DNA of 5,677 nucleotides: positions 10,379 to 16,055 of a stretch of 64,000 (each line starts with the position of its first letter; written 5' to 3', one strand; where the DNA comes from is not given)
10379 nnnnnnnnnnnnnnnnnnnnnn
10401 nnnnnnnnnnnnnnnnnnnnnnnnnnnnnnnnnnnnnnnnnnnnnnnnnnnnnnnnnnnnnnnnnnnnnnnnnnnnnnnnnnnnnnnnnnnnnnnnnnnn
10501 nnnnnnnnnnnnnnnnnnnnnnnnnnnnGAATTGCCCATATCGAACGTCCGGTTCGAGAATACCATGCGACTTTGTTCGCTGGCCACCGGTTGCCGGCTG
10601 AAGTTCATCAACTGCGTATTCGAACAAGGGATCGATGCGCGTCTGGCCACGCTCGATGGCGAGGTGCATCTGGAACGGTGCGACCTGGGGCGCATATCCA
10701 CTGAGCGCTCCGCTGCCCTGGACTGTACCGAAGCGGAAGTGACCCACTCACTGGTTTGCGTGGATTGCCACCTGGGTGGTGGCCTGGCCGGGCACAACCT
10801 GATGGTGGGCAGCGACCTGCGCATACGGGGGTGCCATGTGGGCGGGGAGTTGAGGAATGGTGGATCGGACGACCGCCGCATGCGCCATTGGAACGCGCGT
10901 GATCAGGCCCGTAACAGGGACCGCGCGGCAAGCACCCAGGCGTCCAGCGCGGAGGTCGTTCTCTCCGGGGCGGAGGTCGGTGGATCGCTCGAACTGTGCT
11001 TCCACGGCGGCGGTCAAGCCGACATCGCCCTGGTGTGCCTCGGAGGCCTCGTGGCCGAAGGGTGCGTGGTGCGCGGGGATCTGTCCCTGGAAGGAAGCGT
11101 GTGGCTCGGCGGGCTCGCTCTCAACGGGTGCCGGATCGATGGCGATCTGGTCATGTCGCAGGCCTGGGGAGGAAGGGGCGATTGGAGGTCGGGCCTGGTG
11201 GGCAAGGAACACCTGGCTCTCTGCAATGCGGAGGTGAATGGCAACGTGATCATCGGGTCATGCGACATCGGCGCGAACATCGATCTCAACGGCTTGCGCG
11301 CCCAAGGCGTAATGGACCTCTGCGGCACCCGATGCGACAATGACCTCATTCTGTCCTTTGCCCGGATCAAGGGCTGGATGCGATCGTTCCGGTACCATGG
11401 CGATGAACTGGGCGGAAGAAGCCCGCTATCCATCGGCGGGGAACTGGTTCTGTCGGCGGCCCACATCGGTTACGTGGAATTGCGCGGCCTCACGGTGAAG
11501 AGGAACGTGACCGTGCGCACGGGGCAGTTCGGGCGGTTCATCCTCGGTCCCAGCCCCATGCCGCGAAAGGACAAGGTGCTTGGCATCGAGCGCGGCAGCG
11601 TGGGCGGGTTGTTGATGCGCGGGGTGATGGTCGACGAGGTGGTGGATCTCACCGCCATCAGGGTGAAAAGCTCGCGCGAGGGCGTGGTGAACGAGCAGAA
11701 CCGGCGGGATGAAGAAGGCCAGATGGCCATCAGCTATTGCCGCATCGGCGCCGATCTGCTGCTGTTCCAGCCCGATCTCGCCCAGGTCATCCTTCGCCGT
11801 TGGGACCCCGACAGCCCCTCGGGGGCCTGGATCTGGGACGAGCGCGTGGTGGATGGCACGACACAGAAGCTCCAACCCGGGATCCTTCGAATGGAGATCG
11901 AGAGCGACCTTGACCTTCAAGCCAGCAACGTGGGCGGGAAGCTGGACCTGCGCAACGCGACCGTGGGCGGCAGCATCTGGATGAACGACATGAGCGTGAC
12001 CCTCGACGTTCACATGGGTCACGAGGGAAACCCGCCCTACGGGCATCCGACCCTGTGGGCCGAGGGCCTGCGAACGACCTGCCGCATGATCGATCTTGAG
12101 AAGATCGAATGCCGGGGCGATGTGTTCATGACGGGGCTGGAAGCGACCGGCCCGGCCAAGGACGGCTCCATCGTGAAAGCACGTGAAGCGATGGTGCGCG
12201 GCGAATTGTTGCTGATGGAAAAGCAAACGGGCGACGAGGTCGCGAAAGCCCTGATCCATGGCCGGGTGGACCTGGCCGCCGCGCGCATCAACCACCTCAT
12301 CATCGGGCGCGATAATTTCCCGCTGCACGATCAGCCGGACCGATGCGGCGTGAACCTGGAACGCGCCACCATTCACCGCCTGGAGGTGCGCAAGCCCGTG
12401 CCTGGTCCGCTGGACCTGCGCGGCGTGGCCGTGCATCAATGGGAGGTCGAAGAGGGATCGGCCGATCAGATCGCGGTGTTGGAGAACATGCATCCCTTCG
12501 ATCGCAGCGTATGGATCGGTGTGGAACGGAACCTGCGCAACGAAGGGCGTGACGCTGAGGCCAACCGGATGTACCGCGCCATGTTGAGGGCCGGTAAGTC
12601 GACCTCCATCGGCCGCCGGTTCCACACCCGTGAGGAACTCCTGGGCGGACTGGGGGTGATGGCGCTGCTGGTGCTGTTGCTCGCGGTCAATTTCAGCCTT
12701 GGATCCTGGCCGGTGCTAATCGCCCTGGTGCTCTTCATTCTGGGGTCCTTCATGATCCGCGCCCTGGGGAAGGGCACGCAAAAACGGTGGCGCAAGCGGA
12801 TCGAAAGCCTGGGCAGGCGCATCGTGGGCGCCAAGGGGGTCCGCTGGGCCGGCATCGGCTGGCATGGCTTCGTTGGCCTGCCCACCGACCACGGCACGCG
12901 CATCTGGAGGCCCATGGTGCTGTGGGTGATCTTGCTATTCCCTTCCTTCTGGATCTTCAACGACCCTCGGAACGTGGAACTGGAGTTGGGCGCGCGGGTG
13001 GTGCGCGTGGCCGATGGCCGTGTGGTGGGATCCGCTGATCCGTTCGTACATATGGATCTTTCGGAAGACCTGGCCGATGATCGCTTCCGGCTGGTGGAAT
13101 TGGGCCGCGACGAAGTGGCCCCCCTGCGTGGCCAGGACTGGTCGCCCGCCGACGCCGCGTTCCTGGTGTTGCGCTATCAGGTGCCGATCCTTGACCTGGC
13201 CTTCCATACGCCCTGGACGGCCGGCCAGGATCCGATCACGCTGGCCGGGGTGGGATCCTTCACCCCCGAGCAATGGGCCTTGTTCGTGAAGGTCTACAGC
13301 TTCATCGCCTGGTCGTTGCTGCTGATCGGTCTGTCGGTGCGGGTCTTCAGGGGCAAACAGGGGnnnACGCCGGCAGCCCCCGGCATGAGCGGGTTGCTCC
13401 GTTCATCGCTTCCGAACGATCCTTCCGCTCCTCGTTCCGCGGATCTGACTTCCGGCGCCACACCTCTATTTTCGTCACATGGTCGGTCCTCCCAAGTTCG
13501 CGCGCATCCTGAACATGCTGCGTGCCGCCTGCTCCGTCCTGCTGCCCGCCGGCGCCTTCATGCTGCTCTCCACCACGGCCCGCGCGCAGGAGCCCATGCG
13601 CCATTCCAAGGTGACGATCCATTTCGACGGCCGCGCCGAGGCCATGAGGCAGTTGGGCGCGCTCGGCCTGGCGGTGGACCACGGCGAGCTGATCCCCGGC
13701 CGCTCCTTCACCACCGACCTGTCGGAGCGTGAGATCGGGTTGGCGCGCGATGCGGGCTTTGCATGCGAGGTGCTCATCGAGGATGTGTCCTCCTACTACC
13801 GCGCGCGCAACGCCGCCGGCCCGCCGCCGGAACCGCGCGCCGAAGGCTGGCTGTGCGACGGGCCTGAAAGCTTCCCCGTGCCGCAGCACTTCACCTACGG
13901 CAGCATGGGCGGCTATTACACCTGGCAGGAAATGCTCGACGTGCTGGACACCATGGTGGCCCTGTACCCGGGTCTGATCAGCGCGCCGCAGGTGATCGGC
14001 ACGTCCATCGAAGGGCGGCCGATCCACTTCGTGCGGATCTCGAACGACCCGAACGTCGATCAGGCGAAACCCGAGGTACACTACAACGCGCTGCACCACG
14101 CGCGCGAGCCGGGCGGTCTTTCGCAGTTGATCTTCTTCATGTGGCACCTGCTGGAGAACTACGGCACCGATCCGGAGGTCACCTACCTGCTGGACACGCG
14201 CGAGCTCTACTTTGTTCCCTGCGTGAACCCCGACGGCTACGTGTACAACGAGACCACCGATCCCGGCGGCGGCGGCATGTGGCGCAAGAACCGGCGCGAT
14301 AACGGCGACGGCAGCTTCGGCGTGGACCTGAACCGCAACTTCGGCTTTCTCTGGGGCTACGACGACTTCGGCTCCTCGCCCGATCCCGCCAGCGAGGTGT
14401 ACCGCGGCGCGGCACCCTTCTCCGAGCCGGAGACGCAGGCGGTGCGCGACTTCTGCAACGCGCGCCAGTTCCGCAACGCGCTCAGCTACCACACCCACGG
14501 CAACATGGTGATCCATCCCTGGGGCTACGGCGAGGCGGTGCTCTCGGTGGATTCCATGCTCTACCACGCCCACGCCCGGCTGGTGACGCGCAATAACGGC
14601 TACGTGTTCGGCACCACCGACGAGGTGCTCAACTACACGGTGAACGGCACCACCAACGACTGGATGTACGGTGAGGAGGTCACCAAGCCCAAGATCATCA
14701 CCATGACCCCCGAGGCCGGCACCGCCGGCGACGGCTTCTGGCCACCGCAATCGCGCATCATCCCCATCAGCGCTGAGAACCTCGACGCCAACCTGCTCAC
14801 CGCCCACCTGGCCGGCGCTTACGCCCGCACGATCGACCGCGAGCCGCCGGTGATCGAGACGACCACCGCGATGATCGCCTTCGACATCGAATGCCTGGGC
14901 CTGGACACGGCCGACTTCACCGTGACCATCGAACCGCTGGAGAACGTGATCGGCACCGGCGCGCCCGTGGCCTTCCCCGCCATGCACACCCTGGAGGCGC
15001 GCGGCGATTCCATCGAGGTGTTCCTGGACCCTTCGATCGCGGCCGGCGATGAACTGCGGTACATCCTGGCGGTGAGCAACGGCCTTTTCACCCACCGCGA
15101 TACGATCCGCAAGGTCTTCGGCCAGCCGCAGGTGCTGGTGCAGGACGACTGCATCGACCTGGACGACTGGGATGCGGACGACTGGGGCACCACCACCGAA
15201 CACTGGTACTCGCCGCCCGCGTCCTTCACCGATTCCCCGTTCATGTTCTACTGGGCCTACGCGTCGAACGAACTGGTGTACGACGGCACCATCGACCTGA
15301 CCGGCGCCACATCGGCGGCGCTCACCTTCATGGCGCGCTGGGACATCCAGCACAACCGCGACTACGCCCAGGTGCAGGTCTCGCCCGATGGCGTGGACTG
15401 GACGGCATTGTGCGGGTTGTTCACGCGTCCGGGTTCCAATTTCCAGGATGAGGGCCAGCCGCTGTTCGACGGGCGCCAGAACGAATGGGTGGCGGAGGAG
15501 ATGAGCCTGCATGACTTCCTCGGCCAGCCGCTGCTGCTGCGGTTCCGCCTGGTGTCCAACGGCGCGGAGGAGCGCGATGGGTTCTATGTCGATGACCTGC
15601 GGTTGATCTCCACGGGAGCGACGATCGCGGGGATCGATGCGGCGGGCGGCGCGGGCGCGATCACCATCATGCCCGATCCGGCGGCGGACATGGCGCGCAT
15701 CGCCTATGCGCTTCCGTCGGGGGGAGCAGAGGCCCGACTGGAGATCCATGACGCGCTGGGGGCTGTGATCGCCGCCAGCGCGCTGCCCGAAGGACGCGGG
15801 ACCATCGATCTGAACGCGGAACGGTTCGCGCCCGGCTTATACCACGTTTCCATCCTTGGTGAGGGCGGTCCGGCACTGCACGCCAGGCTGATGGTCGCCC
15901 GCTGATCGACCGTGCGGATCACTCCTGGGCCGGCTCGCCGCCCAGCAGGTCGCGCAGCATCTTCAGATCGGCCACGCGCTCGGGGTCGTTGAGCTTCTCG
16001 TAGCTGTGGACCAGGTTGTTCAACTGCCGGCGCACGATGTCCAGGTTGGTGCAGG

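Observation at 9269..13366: A 1365-aa membrane-anchored beta-solenoid protein with no assignable function, next to a small Cys-containing protein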

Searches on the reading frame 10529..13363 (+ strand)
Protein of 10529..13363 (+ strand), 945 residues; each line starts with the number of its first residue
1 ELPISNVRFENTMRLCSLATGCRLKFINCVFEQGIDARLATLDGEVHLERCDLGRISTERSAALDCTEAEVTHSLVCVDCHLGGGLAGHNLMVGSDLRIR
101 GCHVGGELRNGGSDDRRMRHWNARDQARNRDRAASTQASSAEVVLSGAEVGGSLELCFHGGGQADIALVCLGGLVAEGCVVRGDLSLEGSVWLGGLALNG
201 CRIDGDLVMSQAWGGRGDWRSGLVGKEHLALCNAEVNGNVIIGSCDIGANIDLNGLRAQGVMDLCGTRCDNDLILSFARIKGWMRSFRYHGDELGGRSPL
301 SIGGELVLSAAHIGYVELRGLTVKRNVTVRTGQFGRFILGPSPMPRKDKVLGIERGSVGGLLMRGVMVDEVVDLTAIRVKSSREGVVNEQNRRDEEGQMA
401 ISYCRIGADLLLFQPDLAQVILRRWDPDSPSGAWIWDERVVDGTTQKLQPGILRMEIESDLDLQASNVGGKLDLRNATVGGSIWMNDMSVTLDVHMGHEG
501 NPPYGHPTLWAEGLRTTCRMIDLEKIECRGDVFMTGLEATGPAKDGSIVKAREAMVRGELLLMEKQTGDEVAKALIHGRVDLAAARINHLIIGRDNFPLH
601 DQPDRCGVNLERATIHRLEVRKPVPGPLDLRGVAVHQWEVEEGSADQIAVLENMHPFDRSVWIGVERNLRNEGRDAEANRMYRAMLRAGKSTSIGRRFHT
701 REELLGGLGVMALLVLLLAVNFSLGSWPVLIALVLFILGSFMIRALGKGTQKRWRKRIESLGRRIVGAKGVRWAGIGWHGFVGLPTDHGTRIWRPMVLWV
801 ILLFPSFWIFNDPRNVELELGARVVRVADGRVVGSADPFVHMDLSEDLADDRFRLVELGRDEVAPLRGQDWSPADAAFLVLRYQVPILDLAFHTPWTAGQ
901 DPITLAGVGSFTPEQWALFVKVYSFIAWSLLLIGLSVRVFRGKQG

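Call 73: predict_structure(alignment_id=A7)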
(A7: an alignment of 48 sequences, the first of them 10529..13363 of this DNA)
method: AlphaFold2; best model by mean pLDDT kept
length: 945 residues; sequences in the alignment: 48
mean_pLDDT: 83.2   pTM: 0.77
mean pLDDT of the five models: 83.2, 82.8, 81.9, 81.7, 81.1
residues with pLDDT >= 90: 540; 70-90: 170; 50-70: 181; < 50: 54
segments of 3 or more residues with pLDDT < 50: 215-219, 722-724, 771-773, 831-845, 852-858
pLDDT, mean of each block of 10 residues (from residue 1): 93 89 94 96 95 87 95 96 95 97 79 57 68 62 93 93 78 95 95 93 97 55 69 98 94 98 96 98 94 84 97 98 97 98 87 94 98 97 62 72 98 90 82 59 61 93 98 97 98 86 53 86 98 96 85 98 83 94 98 93 90 97 93 95 92 95 94 92 92 64 55 56 49 54 52 60 52 55 77 89 93 91 63 42 46 48 81 92 79 78 81 92 90 86 56
secondary structure, 60 per line:
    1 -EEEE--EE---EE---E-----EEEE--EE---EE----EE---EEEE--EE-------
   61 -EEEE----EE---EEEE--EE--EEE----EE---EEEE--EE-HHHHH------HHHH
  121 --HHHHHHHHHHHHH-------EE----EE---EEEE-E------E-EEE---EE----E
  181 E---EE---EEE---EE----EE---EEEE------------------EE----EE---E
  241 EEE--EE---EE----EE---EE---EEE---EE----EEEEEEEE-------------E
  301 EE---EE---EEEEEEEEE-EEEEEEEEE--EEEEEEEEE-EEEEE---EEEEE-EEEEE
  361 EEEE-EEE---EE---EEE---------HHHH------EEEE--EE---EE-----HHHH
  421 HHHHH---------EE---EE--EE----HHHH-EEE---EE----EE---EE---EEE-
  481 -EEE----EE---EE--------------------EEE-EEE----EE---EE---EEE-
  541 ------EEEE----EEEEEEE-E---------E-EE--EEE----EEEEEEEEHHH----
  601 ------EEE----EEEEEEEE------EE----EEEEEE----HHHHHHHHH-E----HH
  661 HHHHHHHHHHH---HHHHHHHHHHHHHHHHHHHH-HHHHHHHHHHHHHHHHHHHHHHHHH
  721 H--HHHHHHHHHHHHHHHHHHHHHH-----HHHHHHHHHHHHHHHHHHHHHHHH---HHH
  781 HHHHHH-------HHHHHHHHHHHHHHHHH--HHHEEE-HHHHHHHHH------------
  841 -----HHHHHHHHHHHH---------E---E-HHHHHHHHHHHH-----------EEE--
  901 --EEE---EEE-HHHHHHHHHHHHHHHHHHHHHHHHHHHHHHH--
elements in order (helices of 4 or more, strands of 3 or more residues): E2-5 E24-27 E46-49 E62-65 E75-78 E85-87 E97-100 H106-110 H117-120 H123-135 E154-157 E168-170 E190-192 E207-210 E240-243 E267-269 E279-286 E300-302 E311-319 E321-329 E332-340 E342-346 E350-354 E356-364 E366-368 E377-379 H389-392 E399-402 H417-425 H450-453 E455-457 E477-479 E482-484 E516-518 E520-522 E537-539 E547-550 E555-561 E579-581 E586-593 E607-609 E614-621 E634-639 H644-652 H659-671 H675-694 H696-721 H724-745 H751-774 H778-786 H794-810 E816-818 H820-828 H846-857 H873-884 E896-898 E903-905 E909-911 H913-943

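Call 103: search_solved_structures(query=A7, max_evalue=0.1)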
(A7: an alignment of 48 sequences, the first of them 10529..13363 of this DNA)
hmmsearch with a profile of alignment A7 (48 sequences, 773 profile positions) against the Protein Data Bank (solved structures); distinct sequences matched with E-value up to 0.1: 1.
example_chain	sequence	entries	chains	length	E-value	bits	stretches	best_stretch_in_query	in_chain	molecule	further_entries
9cuy_g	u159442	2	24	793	4.3e-08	35.1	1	35-261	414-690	Putative tail fiber protein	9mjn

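Call 127: search_solved_structures(query=A7, max_evalue=0.001, show_alignments=1)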
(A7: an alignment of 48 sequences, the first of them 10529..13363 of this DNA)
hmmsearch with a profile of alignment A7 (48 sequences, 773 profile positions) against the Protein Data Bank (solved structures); distinct sequences matched with E-value up to 0.001: 1.
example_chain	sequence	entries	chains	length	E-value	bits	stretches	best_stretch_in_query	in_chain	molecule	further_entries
9cuy_g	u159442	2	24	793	4.3e-08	35.1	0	35-261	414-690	Putative tail fiber protein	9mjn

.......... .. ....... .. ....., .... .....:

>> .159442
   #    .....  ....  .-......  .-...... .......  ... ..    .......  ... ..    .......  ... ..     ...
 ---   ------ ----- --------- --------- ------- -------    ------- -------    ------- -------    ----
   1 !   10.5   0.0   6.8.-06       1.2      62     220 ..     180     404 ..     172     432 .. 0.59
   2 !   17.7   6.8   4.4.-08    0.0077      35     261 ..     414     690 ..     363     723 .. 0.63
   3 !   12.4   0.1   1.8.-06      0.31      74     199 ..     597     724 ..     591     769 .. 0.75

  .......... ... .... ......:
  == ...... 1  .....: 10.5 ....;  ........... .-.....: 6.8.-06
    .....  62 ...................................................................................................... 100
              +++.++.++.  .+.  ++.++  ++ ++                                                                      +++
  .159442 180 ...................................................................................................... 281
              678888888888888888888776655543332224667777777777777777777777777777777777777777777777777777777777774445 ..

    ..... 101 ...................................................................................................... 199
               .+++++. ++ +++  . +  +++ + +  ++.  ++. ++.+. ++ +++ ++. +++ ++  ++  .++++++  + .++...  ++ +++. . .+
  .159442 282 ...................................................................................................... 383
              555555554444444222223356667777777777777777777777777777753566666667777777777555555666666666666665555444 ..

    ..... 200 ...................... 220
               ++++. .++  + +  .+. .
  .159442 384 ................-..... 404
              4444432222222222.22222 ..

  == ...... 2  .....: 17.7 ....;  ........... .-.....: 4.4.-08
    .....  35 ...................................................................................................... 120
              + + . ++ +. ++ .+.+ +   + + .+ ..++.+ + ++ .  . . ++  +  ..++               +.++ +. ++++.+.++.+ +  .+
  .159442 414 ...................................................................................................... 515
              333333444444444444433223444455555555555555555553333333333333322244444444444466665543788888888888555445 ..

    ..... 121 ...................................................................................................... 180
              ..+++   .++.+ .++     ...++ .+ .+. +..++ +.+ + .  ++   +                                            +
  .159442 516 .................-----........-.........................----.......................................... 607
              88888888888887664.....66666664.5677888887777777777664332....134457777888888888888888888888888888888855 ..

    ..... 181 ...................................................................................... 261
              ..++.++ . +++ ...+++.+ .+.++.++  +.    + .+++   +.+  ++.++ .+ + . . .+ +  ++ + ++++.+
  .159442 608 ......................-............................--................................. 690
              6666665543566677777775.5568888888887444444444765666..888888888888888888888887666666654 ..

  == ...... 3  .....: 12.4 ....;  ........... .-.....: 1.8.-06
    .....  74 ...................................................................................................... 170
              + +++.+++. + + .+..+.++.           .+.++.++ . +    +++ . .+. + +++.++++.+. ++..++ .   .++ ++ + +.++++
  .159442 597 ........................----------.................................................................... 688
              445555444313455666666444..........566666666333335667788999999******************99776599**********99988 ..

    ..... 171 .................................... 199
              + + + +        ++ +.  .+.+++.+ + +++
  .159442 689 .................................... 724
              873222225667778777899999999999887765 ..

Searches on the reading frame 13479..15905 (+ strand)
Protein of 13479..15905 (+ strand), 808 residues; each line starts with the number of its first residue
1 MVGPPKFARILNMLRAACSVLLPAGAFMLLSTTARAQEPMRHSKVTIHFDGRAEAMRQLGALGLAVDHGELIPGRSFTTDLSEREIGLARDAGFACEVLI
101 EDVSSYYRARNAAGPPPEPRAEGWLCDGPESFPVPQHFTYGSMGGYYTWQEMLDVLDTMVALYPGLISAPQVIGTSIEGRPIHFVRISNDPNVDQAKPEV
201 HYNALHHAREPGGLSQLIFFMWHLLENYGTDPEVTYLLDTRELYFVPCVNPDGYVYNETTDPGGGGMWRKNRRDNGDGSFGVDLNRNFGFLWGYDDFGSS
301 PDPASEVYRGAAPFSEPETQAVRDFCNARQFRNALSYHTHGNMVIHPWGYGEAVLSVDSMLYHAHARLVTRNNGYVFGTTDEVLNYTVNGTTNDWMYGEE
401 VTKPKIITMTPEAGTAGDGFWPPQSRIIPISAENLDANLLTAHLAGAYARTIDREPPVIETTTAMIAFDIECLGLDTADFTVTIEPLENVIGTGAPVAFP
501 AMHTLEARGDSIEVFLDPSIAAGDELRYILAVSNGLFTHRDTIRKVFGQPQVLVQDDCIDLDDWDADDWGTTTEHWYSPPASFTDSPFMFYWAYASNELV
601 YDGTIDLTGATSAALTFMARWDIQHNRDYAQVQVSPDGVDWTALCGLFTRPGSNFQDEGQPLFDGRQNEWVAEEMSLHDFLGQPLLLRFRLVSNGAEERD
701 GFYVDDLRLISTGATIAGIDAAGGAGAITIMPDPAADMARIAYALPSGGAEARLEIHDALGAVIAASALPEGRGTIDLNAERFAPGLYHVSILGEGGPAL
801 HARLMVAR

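Call 3: search_protein_families(library=pfam, proteins=[window:13479-15905:+], max_evalue=0.1)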
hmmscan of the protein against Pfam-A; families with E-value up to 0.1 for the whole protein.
window:13479-15905:+ (808 aa): 3 families
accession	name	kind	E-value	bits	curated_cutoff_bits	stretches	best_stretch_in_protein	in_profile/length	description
PF00246.29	Peptidase_M14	-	9.7e-65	219.4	21.6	1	153-436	2-285/286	Zinc carboxypeptidase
PF20773.4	InhA-like_MAM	-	3.5e-18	66.2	26.9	1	603-725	55-177/191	Immune inhibitor A-like, MAM domain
PF18962.6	Por_Secre_tail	-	0.016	15.9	27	1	731-796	2-66/75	Secretion system C-terminal sorting domain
